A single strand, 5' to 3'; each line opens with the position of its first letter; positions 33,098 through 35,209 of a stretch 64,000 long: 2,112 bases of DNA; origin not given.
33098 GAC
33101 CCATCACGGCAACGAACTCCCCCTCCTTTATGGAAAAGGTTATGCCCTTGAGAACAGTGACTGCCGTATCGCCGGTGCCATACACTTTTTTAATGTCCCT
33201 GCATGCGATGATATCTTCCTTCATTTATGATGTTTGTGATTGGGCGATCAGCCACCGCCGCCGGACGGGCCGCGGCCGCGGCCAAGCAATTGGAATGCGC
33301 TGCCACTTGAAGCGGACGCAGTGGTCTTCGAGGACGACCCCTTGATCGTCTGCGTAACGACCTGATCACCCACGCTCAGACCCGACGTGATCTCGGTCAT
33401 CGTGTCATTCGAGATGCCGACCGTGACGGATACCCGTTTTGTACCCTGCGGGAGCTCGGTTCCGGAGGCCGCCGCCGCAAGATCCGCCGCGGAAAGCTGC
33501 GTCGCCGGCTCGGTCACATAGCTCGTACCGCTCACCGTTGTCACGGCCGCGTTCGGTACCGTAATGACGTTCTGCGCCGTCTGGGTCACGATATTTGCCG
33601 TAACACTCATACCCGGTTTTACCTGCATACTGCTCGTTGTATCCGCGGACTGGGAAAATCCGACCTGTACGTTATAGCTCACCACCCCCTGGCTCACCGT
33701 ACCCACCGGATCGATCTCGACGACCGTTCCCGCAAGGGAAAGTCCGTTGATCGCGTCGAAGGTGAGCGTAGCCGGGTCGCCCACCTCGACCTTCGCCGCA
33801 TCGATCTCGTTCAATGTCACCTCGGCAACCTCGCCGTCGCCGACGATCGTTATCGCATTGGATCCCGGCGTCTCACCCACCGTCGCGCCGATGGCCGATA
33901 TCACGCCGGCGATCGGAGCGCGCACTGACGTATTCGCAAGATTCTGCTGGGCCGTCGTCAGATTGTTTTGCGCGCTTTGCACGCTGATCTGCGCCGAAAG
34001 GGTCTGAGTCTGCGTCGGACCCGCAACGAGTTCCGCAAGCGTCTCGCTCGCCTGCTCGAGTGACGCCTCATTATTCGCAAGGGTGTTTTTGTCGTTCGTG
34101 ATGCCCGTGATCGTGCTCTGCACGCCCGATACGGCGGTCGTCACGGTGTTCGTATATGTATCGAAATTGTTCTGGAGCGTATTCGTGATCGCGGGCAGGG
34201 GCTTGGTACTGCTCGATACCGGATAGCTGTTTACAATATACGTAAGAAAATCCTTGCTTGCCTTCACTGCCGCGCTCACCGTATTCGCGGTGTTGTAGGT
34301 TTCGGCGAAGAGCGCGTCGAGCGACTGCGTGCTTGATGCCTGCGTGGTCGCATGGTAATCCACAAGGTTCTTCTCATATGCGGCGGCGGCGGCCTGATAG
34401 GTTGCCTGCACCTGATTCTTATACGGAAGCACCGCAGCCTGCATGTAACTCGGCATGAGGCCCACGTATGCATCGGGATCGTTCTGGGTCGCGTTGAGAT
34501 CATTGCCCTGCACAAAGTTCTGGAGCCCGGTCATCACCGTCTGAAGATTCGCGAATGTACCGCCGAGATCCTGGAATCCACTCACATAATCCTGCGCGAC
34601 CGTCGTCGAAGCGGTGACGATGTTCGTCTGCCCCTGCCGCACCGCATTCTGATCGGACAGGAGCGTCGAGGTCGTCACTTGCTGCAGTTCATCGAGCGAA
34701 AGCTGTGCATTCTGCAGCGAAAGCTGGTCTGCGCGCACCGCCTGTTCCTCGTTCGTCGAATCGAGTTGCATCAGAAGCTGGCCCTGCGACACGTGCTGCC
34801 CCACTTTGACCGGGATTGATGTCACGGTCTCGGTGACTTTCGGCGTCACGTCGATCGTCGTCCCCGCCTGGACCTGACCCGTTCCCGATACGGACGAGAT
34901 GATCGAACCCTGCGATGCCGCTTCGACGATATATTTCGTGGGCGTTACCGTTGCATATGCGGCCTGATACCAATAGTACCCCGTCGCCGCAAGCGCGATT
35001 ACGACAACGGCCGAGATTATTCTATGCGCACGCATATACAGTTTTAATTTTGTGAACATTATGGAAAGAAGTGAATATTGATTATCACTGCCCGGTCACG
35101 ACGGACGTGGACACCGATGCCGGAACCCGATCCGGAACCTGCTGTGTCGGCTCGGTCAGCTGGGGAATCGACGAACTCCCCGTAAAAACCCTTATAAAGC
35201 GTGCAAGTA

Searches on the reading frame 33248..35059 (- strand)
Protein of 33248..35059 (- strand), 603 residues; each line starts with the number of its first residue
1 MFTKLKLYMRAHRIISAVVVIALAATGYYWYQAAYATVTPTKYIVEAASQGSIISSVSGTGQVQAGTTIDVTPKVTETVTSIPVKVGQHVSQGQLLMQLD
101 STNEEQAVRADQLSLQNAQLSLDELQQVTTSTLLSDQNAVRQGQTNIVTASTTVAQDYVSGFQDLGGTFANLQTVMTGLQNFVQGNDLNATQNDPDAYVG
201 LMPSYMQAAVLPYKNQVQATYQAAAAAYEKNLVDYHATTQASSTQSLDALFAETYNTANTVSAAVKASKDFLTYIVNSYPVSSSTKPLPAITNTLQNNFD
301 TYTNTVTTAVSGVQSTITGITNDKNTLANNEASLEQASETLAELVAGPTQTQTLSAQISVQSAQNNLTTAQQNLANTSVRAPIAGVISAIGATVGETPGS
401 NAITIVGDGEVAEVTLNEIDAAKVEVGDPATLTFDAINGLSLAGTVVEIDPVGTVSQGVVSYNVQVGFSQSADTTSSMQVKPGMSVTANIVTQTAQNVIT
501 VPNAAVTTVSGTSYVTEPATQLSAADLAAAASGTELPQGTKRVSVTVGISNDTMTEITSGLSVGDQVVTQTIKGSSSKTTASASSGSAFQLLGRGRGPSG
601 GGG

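Call 14: search_protein_families(library=pfam, proteins=[window:33248-35059:-], max_evalue=0.001)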
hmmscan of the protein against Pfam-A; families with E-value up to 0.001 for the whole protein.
window:33248-35059:- (603 aa): 3 families
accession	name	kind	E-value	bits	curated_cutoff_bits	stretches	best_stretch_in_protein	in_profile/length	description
PF13437.12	HlyD_3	-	4.4e-10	40.7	22.2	1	379-470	2-95/106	HlyD family secretion protein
PF16576.10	HlyD_D23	-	1e-08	35.1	30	1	359-452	90-187/214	Barrel-sandwich domain of CusB or HlyD membrane-fusion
PF13533.13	Biotin_lipoyl_2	-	8.8e-06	25.9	29.8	1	78-100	10-32/32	Biotin-lipoyl like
